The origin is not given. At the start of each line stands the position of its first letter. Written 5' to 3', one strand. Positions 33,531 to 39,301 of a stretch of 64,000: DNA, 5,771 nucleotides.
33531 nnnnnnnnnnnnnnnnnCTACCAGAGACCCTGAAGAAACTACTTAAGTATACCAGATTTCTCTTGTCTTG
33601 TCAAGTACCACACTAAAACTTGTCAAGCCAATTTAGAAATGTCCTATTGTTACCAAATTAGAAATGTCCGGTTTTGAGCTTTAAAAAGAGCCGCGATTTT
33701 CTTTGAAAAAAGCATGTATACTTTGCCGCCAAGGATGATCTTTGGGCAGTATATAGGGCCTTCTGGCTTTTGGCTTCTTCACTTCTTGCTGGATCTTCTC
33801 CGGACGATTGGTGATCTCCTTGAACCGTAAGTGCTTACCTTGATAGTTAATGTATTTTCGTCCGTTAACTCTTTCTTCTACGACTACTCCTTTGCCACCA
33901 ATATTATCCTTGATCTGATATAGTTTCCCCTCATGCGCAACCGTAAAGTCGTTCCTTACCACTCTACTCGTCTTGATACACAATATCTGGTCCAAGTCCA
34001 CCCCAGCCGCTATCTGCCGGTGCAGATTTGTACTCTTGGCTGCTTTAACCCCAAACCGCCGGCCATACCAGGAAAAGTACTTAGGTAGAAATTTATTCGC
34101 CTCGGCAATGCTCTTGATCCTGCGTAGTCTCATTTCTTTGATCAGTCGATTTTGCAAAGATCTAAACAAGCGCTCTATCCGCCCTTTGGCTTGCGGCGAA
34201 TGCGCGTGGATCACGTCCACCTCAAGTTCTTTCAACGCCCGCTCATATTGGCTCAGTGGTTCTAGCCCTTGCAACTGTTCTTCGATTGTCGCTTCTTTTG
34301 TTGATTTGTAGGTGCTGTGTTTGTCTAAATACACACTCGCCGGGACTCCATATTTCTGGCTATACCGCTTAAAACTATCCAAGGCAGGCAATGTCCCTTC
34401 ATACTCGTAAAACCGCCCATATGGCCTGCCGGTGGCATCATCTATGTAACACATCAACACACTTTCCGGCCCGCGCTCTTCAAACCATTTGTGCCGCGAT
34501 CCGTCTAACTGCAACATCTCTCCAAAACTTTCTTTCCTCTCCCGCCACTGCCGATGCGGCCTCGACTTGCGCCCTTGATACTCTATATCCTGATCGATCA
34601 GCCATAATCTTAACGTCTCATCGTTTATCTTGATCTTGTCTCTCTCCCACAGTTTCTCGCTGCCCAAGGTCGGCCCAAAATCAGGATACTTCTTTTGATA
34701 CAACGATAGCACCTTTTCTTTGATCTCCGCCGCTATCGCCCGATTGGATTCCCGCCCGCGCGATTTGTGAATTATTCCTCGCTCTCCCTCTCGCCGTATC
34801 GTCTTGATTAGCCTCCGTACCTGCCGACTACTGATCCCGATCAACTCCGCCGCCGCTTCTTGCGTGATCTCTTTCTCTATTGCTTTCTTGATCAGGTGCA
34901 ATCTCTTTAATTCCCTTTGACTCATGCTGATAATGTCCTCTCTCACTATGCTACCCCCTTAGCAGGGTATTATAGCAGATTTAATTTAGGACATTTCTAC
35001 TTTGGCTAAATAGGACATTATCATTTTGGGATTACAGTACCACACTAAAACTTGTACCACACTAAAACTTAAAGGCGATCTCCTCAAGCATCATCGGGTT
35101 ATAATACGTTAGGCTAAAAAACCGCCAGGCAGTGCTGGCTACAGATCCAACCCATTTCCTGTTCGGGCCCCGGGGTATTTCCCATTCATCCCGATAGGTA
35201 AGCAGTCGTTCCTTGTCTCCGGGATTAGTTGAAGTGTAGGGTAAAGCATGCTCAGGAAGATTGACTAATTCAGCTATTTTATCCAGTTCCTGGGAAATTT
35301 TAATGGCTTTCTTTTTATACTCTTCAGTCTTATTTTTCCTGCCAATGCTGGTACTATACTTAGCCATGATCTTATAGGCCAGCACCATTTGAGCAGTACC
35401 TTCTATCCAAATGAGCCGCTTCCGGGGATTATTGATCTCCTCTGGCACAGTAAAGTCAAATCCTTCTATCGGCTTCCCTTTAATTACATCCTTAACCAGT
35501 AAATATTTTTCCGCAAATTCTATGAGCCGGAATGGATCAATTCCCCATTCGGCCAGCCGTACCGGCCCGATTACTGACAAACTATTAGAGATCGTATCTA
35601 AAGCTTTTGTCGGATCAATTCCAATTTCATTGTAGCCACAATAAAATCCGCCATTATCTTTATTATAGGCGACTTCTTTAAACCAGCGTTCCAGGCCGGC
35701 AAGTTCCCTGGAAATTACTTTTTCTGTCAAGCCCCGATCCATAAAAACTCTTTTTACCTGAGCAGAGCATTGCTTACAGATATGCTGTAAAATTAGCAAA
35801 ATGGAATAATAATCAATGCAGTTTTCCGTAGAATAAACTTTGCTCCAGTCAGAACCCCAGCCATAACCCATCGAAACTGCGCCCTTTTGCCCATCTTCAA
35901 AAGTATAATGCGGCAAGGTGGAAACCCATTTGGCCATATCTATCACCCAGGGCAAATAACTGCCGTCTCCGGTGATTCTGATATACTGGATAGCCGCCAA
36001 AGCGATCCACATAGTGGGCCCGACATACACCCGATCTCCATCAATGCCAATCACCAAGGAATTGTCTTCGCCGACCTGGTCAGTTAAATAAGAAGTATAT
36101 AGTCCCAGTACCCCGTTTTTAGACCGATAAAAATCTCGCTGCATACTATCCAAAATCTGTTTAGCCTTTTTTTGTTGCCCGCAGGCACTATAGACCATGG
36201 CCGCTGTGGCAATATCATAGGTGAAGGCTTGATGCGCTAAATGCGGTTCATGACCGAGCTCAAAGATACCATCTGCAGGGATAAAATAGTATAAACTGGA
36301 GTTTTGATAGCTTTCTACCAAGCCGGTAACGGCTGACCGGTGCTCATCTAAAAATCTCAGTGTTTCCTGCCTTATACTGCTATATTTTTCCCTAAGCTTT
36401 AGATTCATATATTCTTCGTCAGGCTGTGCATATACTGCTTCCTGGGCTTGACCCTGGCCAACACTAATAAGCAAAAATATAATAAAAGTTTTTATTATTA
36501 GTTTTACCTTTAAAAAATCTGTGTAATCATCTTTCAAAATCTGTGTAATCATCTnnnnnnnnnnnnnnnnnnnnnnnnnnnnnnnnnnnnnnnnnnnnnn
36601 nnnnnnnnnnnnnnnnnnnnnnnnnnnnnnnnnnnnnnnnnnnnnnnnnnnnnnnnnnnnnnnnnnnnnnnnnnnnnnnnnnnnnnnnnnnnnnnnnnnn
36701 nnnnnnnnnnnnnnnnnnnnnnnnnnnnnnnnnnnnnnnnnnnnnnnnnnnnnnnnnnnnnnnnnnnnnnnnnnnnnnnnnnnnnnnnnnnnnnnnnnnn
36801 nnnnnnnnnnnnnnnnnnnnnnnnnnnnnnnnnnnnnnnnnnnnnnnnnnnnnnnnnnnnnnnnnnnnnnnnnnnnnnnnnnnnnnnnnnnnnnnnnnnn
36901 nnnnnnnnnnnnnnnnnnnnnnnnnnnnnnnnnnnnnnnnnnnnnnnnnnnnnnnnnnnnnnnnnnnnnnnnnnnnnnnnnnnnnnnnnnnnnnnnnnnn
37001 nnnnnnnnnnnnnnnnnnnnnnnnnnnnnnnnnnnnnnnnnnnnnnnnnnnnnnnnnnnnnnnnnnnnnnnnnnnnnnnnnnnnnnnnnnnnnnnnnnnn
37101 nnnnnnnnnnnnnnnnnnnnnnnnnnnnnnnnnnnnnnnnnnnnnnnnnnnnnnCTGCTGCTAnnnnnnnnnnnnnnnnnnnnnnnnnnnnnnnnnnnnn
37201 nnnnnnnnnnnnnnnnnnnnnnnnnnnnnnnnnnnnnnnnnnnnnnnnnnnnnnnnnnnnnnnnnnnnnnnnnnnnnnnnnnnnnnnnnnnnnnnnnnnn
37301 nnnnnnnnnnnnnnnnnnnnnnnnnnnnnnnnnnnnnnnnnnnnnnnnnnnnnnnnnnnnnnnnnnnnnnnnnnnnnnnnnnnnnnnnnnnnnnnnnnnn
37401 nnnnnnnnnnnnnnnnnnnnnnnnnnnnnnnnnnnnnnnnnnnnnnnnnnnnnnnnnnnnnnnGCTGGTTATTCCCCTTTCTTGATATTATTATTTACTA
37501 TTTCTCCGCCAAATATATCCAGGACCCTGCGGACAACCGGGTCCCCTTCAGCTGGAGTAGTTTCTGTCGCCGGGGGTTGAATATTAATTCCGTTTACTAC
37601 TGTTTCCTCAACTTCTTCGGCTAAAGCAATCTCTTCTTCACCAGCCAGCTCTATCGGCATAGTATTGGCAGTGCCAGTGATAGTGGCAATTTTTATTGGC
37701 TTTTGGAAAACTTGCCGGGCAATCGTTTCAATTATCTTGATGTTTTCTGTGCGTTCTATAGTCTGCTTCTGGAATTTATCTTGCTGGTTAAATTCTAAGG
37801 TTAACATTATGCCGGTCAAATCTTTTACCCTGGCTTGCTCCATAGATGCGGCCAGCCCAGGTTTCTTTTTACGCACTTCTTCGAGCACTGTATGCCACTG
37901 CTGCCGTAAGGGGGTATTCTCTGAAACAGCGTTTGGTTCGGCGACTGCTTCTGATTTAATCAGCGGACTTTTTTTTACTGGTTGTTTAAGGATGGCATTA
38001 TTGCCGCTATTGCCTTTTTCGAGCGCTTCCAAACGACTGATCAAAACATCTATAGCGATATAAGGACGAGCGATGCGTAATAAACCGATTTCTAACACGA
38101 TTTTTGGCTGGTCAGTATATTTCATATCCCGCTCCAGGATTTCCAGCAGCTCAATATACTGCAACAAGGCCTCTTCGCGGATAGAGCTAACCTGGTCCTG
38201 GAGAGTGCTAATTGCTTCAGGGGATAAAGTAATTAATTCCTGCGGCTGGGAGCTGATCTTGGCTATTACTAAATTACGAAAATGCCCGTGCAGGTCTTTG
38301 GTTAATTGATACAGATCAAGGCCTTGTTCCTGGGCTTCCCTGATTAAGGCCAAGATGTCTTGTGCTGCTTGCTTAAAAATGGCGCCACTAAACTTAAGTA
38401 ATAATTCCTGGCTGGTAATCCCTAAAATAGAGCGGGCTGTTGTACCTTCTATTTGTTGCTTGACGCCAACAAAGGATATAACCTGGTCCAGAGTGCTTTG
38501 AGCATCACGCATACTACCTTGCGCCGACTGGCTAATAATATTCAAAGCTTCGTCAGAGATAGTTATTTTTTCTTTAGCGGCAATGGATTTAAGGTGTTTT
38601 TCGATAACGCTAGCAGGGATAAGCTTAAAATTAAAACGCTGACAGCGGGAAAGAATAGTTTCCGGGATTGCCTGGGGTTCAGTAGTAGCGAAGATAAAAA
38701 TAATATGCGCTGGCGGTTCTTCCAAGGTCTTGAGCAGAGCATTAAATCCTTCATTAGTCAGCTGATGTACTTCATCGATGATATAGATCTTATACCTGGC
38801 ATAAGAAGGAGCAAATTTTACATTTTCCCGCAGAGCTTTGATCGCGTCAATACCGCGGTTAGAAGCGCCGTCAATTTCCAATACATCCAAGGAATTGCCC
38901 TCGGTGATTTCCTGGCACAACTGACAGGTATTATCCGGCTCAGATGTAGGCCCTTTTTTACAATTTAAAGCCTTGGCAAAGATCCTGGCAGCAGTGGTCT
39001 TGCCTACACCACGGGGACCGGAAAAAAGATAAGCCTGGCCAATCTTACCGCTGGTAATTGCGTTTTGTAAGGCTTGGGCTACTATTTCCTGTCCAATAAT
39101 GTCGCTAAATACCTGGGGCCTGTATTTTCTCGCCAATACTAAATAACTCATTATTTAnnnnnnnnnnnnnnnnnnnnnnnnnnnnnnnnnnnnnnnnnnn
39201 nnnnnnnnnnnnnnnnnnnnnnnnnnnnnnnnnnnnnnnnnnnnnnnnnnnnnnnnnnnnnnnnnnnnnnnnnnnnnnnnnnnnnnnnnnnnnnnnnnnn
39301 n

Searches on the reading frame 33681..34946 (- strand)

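Call 48: search_protein_families(library=pfam, proteins=[window:33681-34946:-], max_evalue=0.001)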
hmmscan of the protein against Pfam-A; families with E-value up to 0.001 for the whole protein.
window:33681-34946:- (421 aa): 5 families
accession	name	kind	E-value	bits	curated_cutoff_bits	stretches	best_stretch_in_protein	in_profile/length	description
PF13518.12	HTH_28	-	1.2e-08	35.3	25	1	14-65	1-51/52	Helix-turn-helix domain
PF13384.12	HTH_23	-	4.3e-07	30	24.6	1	10-57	2-48/50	Homeodomain-like domain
PF13551.12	HTH_29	-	7.2e-06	26.5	28.1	1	23-73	9-61/64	Winged helix-turn helix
PF13565.12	HTH_32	-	1.6e-05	25.8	33.7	1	43-116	2-73/73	Homeodomain-like domain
PF13683.12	rve_3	-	2.9e-05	24.2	26.5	1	242-294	4-53/67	Integrase core domain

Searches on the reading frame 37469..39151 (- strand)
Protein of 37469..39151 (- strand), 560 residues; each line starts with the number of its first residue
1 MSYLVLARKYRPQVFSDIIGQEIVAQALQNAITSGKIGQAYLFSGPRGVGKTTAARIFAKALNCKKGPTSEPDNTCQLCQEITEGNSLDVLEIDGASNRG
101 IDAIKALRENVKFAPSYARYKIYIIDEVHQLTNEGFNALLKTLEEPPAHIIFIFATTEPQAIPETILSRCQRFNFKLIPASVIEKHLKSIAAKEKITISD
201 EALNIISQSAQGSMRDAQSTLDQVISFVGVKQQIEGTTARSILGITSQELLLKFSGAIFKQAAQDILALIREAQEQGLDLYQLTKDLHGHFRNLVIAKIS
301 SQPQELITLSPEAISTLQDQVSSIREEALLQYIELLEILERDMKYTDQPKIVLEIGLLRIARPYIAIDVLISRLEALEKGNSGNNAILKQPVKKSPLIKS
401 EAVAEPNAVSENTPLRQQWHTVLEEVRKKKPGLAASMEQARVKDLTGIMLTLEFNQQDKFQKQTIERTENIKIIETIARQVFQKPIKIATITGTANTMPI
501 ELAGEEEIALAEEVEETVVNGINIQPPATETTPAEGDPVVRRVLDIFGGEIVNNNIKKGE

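Call 48: search_protein_families(library=pfam, proteins=[window:37469-39151:-], max_evalue=0.001)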
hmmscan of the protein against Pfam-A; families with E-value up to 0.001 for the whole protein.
window:37469-39151:- (560 aa): 15 families
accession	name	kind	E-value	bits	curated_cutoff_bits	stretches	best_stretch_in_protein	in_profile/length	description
PF13177.12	DNA_pol3_delta2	-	1.4e-45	155.6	27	1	21-176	2-158/161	DNA polymerase III, delta subunit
PF00004.35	AAA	-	1.5e-14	55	21.2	1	42-173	2-126/131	ATPase family associated with various cellular activities (AAA)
PF22608.2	DNAX_ATPase_lid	-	2.1e-14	53.5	27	1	183-227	2-46/49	DNA polymerase III clamp loader subunit, ATPase lid domain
PF12169.13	DNA_pol3_gamma3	-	4.8e-13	49.5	24.4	1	237-362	4-129/143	DNA polymerase III subunits gamma and tau domain III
PF05496.18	RuvB_N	-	1.9e-08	34.6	27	1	11-94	2-91/159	Holliday junction DNA helicase RuvB P-loop domain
PF20964.2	DnaX_C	-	2.1e-07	31.3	26.2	1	412-488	10-83/113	DNA polymerase III subunit tau, C-terminal domain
PF13604.12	AAA_30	-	7.5e-06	26.2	27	1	26-153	8-122/191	AAA domain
PF13401.12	AAA_22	-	1.6e-05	25.7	27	1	41-154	8-122/130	AAA domain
PF07728.20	AAA_5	-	4.1e-05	24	22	1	42-148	3-95/139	AAA domain (dynein-related subfamily)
PF13173.12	AAA_14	-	8.8e-05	23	27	1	39-145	3-86/129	AAA domain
PF13191.12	AAA_16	-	0.00021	22.3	32.6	0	26-143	10-156/167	AAA ATPase domain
PF21960.2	RCF1-5-like_lid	-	0.00028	21.2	27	1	187-217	3-34/43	RCF1/5-like, AAA+ ATPase lid domain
PF07724.20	AAA_2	-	0.00056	20.4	27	0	41-145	6-101/166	AAA domain (Cdc48 subfamily)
PF25361.1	AAA_lid_RFC1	-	0.00059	19.7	34.9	0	182-215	3-36/59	RFC1-like, AAA+ ATPase lid domain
PF00270.35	DEAD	-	0.00089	19.5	26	0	117-157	115-160/167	DEAD/DEAH box helicase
